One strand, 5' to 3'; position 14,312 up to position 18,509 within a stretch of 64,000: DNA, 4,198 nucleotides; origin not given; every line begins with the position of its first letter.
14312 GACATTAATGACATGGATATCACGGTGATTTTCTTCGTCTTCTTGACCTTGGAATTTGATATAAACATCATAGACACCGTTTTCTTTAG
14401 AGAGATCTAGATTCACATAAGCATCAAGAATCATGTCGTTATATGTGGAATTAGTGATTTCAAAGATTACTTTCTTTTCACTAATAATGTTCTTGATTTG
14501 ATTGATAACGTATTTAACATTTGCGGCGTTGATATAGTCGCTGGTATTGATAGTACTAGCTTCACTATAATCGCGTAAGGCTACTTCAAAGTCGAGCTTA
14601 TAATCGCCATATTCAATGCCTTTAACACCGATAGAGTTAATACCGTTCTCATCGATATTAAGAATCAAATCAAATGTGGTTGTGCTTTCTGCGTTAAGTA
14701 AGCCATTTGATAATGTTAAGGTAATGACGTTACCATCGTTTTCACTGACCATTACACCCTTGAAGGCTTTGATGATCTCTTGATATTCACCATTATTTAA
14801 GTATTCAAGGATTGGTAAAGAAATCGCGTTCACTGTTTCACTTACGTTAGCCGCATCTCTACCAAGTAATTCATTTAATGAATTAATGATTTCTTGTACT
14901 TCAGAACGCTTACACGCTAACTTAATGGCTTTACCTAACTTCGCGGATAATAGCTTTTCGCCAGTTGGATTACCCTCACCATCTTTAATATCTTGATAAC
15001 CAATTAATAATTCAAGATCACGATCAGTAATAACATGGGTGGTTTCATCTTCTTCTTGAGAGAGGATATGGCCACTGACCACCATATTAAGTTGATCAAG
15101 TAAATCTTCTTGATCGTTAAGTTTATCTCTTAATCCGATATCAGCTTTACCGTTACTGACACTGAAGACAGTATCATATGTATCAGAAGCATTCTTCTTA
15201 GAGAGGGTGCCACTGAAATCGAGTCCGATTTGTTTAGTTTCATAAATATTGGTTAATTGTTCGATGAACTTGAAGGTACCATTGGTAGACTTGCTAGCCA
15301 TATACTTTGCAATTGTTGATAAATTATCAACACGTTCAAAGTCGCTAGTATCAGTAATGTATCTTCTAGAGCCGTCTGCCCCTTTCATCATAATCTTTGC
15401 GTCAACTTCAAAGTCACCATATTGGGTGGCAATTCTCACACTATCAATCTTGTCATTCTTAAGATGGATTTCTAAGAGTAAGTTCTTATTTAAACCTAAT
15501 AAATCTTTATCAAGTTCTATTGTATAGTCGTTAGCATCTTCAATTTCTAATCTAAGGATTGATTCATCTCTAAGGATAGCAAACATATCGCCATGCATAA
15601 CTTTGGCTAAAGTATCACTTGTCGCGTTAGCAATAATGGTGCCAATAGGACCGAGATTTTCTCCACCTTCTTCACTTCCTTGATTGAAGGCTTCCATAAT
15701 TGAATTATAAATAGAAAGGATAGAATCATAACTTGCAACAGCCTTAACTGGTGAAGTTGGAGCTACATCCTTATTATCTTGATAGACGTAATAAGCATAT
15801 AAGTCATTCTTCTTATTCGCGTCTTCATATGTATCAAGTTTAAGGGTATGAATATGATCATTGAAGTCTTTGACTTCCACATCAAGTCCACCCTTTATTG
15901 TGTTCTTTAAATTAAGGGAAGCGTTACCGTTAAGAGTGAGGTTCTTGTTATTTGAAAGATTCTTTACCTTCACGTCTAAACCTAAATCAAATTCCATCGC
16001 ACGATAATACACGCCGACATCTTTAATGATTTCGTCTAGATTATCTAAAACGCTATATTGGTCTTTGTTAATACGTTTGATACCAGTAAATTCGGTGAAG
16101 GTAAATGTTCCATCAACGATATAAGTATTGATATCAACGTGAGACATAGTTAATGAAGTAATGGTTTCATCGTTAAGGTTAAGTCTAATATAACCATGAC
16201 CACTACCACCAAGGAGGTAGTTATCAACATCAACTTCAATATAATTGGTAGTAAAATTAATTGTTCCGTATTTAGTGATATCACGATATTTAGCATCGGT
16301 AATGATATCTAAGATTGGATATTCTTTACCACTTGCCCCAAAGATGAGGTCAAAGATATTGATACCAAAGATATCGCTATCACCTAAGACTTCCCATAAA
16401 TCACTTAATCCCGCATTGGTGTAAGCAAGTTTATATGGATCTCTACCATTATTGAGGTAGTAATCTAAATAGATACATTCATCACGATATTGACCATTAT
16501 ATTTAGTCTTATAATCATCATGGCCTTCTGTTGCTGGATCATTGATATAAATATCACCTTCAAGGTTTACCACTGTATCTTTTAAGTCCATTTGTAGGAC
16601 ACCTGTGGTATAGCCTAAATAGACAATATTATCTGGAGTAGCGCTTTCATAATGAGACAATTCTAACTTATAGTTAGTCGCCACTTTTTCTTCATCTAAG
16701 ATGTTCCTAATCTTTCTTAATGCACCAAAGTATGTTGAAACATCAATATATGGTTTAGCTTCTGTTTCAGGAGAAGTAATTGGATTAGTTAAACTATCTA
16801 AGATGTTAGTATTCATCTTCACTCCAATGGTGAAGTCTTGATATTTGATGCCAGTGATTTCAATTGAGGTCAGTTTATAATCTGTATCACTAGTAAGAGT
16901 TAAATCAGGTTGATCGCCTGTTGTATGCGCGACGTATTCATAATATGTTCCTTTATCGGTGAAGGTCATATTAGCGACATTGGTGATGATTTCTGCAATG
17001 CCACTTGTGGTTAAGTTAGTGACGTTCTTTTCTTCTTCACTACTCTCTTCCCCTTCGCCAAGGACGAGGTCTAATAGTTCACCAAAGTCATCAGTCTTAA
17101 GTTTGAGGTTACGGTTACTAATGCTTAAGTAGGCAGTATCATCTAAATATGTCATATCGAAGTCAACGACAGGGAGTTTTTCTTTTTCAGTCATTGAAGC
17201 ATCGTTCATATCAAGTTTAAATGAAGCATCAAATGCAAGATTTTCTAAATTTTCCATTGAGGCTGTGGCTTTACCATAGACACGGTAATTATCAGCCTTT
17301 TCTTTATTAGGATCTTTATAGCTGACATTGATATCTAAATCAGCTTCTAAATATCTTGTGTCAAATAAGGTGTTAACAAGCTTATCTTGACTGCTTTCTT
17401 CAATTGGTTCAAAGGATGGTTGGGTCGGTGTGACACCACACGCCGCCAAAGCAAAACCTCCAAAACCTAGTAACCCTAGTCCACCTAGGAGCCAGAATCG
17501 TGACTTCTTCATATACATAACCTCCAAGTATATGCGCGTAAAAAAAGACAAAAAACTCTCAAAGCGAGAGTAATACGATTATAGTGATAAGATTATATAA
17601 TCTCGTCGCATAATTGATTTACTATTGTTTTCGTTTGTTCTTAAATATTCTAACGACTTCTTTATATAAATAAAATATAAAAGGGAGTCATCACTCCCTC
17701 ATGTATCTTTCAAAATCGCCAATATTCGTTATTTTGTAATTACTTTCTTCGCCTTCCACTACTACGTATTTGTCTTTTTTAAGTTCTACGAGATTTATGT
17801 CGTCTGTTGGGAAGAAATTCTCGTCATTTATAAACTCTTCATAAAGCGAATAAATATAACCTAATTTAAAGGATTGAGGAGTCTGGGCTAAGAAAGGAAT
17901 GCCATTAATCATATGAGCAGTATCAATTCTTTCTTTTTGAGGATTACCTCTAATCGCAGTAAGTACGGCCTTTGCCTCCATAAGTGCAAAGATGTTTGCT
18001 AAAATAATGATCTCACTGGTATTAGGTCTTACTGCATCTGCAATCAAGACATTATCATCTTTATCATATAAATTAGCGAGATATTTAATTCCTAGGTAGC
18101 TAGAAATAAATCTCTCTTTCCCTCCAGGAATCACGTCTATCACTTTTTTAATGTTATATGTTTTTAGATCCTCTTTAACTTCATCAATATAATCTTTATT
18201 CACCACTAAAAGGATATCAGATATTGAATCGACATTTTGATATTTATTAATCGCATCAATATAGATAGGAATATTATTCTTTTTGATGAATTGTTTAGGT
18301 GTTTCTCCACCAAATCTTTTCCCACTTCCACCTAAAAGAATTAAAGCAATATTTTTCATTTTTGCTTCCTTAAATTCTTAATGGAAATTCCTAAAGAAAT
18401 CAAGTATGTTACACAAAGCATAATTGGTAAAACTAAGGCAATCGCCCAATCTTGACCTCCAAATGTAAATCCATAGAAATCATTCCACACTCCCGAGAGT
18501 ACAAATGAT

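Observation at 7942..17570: Operon of a 2237-aa lipoprotein, a class-3-lipase lipoprotein and two membrane proteins, with a second copy of the lipase lipoprotein elsewhere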

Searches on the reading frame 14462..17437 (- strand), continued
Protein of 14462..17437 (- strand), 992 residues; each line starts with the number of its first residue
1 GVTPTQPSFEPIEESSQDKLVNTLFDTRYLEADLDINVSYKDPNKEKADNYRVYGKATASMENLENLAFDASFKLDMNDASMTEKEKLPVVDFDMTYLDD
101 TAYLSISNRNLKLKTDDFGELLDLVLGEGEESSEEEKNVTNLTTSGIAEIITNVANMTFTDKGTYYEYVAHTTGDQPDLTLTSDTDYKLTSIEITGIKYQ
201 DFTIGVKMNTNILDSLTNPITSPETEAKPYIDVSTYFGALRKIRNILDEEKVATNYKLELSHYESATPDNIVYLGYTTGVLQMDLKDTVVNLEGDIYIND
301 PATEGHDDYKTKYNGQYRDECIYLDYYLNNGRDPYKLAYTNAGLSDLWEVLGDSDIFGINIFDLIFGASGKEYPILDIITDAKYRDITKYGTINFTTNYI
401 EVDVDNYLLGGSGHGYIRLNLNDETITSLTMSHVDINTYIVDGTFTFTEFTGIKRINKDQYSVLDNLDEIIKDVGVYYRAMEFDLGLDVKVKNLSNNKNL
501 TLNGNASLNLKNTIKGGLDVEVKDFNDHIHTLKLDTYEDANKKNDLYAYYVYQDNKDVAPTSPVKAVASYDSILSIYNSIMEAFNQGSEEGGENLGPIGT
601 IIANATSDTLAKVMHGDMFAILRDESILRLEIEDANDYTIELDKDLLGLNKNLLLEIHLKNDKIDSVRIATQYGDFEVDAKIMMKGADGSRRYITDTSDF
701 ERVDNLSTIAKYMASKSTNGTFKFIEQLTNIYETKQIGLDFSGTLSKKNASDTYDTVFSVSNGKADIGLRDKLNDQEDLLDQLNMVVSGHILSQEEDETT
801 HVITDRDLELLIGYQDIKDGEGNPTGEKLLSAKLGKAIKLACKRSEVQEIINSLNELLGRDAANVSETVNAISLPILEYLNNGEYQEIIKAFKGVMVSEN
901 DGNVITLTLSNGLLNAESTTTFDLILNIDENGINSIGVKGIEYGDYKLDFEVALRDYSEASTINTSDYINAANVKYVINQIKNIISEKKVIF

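Call 48: list_cluster_members(proteins=[P0009, P0012, P0013, P0024, P0026, P0033, P0035, P0042, P0050, P0062])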
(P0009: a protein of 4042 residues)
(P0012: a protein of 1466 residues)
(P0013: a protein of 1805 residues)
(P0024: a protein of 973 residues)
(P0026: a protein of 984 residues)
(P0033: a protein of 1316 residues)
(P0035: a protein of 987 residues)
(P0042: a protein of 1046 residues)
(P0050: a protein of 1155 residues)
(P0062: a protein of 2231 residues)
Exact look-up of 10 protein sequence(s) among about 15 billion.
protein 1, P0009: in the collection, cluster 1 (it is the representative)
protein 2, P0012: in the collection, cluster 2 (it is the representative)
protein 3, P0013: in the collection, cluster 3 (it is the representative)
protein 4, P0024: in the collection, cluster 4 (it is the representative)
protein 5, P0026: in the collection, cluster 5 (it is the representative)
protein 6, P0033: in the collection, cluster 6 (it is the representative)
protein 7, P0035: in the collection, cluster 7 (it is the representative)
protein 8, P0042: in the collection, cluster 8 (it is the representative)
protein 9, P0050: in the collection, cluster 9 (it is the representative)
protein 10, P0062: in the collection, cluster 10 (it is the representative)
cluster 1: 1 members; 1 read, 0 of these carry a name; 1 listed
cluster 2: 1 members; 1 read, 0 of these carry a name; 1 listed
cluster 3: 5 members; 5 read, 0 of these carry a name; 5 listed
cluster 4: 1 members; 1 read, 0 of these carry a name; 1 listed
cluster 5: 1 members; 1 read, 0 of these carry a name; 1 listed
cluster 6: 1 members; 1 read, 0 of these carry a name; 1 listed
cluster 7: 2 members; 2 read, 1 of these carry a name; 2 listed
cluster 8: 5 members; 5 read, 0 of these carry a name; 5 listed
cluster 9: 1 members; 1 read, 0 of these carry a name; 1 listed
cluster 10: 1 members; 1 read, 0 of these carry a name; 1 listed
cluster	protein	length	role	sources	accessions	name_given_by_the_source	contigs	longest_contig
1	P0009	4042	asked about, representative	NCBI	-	-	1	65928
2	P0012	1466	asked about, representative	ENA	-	-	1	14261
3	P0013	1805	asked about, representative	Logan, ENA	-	-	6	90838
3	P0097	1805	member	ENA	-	-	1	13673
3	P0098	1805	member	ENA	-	-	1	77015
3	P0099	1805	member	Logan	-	-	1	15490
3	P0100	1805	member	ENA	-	-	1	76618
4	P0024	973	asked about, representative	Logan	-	-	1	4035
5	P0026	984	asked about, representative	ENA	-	-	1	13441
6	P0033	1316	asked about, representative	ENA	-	-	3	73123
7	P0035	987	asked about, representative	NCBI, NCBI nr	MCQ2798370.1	MAG: hypothetical protein MJ220_00605 [Bacilli bacterium] | hypothetical protein [Bacilli bacterium]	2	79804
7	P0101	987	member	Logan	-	-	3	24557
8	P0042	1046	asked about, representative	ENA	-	-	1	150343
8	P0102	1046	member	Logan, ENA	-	-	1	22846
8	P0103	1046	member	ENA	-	-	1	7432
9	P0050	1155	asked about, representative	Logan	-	-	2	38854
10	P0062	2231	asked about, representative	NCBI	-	-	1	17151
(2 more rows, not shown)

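Call 49: find_encoding_contigs(protein=P0013, flank=6000, max_places=1)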
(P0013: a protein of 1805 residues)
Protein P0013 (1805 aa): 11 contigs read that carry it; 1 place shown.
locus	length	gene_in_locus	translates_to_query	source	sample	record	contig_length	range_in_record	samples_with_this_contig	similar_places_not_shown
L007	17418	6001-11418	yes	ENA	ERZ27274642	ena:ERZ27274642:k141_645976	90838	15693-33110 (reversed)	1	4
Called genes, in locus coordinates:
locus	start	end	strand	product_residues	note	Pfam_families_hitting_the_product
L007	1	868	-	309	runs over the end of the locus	PF01966:HD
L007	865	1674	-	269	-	PF02631:RecX_HTH2 (faint), PF21981:RecX_HTH3 (faint), PF21982:RecX_HTH1 (faint)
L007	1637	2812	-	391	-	PF13477:Glyco_trans_4_2 (weak), PF13439:Glyco_transf_4, PF13579:Glyco_trans_4_4, PF00534:Glycos_transf_1, PF13692:Glyco_trans_1_4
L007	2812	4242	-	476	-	PF03706:LPG_synthase_TM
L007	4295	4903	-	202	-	PF01381:HTH_3, PF12844:HTH_19, PF13560:HTH_31 (weak)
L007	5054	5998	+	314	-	-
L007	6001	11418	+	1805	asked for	-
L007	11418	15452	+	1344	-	PF07963:N_methyl (weak)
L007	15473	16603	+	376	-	PF12725:DUF3810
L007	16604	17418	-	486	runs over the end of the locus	-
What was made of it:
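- The distant type-B locus L007 lies near a glycosyltransferase and an LPG_synthase_TM gene (call 49).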

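Call 75: find_encoding_contigs(protein=P0009, flank=8000, max_places=1)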
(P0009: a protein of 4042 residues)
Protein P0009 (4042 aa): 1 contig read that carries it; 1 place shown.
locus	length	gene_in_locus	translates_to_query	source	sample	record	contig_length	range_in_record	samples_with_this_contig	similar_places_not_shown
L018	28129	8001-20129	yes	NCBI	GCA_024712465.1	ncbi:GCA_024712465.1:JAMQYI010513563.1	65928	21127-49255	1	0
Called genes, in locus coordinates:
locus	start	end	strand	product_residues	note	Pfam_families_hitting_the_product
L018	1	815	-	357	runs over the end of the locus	PF00266:Aminotran_5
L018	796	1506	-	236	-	PF00483:NTP_transferase (weak), PF12804:NTP_transf_3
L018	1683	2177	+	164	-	PF02559:CarD_TRCF_RID (weak)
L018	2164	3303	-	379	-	PF00702:Hydrolase, PF12710:HAD, PF13419:HAD_2, PF13242:Hydrolase_like (weak)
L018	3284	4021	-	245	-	PF02146:SIR2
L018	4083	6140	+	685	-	PF11074:DUF2779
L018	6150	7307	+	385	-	PF10509:GalKase_gal_bdg, PF00288:GHMP_kinases_N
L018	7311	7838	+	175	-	PF00583:Acetyltransf_1, PF13508:Acetyltransf_7 (weak)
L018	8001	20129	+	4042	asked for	PF02839:CBM_5_12 (weak)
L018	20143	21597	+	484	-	PF01764:Lipase_3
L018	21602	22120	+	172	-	-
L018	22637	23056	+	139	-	PF00164:Ribosom_S12_S23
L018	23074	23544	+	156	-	PF00177:Ribosomal_S7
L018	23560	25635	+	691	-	PF00009:GTP_EFTU, PF03144:GTP_EFTU_D2, PF22042:EF-G_D2, PF14492:EFG_III, PF16658:RF3_C, PF03764:EFG_IV, PF00679:EFG_C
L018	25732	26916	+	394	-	PF00009:GTP_EFTU, PF03144:GTP_EFTU_D2, PF03143:GTP_EFTU_D3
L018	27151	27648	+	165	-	PF04892:VanZ-LLP1 (weak)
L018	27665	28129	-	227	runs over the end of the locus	-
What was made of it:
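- In L018 the cassette has moved away from that neighbourhood while keeping the lipase and TM163 (call 75).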

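Call 76: find_encoding_contigs(protein=P0042, flank=8000, max_places=1)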
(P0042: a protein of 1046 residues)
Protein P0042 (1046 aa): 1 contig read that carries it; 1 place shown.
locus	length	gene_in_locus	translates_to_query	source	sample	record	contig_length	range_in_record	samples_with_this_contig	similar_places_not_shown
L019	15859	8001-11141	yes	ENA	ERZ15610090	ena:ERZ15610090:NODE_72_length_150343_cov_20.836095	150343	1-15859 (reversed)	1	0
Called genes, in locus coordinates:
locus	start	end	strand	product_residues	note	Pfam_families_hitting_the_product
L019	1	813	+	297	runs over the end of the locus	PF11449:ArsP_2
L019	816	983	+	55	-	-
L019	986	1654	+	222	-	-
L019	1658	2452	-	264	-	PF01026:TatD_DNase, PF04909:Amidohydro_2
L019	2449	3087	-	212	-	PF00485:PRK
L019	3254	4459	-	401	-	PF05343:Peptidase_M42 (faint), PF01546:Peptidase_M20, PF07687:M20_dimer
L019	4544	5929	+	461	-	PF03051:Peptidase_C1_2, PF00112:Peptidase_C1 (faint)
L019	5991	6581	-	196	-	PF13560:HTH_31, PF01381:HTH_3, PF12844:HTH_19, PF13443:HTH_26 (weak)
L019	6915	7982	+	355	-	-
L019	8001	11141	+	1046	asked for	-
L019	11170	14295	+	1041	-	-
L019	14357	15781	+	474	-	-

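Call 82: search_protein_families(library=pfam, proteins=[L018:18201-20126:+, L007:10300-11415:+], max_evalue=1)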
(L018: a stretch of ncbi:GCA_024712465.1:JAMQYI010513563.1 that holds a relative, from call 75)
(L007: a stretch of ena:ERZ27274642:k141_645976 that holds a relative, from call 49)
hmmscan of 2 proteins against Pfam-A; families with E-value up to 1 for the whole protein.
L018:18201-20126:+ (642 aa): 2 families
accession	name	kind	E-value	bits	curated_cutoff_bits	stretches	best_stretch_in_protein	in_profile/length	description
PF02839.19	CBM_5_12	-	4.7e-11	43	26.2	2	73-107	1-36/44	Carbohydrate-binding module family 5/12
PF23003.2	Fn1_2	-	0.033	14.8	27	0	27-50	43-67/70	Fibronectin type I domain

L007:10300-11415:+ (372 aa): 1 family
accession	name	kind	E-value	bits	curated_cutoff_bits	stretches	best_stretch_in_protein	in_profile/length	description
PF12562.13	Pox_I6_C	-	0.12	12.7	23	1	254-269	22-37/37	Poxvirus telomere-binding protein I6, C-terminal domain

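Call 92: find_related_loci(query=A2, collection=metagenome_contigs, flank=10000)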
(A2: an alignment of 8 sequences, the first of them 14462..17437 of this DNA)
Query A2 (992 aa) in metagenome_contigs; peptide patterns used: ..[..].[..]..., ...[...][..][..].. (x = any residue, [..] = any of these).
418 stretches matched a pattern, but none encodes a relative of the query by tblastn (E <= 1e-3).
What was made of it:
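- Tried and rejected: JGI metagenomes gave nothing (call 92).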

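Call 93: find_encoding_contigs(protein=P0035, flank=7000, max_places=1)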
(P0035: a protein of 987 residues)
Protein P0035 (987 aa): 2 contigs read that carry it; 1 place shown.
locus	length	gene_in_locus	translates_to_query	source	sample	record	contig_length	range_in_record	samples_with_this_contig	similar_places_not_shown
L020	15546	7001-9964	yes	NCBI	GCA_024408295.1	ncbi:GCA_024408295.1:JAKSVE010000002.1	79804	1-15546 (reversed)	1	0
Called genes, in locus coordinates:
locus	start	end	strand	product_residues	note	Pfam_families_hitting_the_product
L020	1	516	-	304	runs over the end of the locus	PF00657:Lipase_GDSL, PF04311:DUF459 (weak), PF13472:Lipase_GDSL_2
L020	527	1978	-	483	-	PF04616:Glyco_hydro_43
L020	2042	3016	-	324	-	PF02311:AraC_binding, PF07883:Cupin_2 (weak), PF00165:HTH_AraC, PF12833:HTH_18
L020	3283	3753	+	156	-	-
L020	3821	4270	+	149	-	-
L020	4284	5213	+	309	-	PF00929:RNase_T (weak)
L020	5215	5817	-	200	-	PF01381:HTH_3, PF12844:HTH_19, PF13560:HTH_31 (weak)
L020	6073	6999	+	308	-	-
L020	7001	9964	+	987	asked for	-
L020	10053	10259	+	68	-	-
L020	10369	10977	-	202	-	PF00163:Ribosomal_S4, PF01479:S4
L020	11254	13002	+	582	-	PF06160:EzrA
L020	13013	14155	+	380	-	PF00155:Aminotran_1_2 (weak), PF00266:Aminotran_5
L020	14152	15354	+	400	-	PF22025:ThiI_fer, PF02926:THUMP, PF02568:ThiI, PF06508:QueC (faint)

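Call 94: find_encoding_contigs(protein=P0050, flank=7000, max_places=1)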
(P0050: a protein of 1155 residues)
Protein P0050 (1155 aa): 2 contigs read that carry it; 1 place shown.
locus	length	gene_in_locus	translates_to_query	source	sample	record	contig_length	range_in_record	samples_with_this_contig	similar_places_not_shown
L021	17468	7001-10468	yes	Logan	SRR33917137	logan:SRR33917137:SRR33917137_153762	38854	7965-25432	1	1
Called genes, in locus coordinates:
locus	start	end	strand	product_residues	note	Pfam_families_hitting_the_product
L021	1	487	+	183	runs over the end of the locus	-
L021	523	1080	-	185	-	PF01613:Flavin_Reduct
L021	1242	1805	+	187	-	-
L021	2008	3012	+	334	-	-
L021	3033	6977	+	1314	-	-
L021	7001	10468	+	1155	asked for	-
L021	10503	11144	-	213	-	PF01168:Ala_racemase_N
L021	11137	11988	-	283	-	PF08543:Phos_pyr_kin, PF00294:PfkB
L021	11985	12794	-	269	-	PF00072:Response_reg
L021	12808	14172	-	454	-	PF06580:His_kinase, PF02518:HATPase_c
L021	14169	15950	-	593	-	-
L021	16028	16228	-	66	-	PF23458:DUF7130 (weak)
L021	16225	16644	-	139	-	-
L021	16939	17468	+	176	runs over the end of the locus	PF12682:Flavodoxin_4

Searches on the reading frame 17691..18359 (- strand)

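Call 30: search_protein_families(library=pfam, proteins=[window:17691-18359:-], max_evalue=0.001)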
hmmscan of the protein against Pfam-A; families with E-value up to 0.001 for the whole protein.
window:17691-18359:- (222 aa): 2 families
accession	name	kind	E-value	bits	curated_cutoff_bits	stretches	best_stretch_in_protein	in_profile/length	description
PF01128.25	IspD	-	1.2e-23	84.5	27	1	5-216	3-212/221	2-C-methyl-D-erythritol 4-phosphate cytidylyltransferase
PF12804.13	NTP_transf_3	-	3.3e-06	27.8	27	1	5-106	1-91/160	MobA-like NTP transferase domain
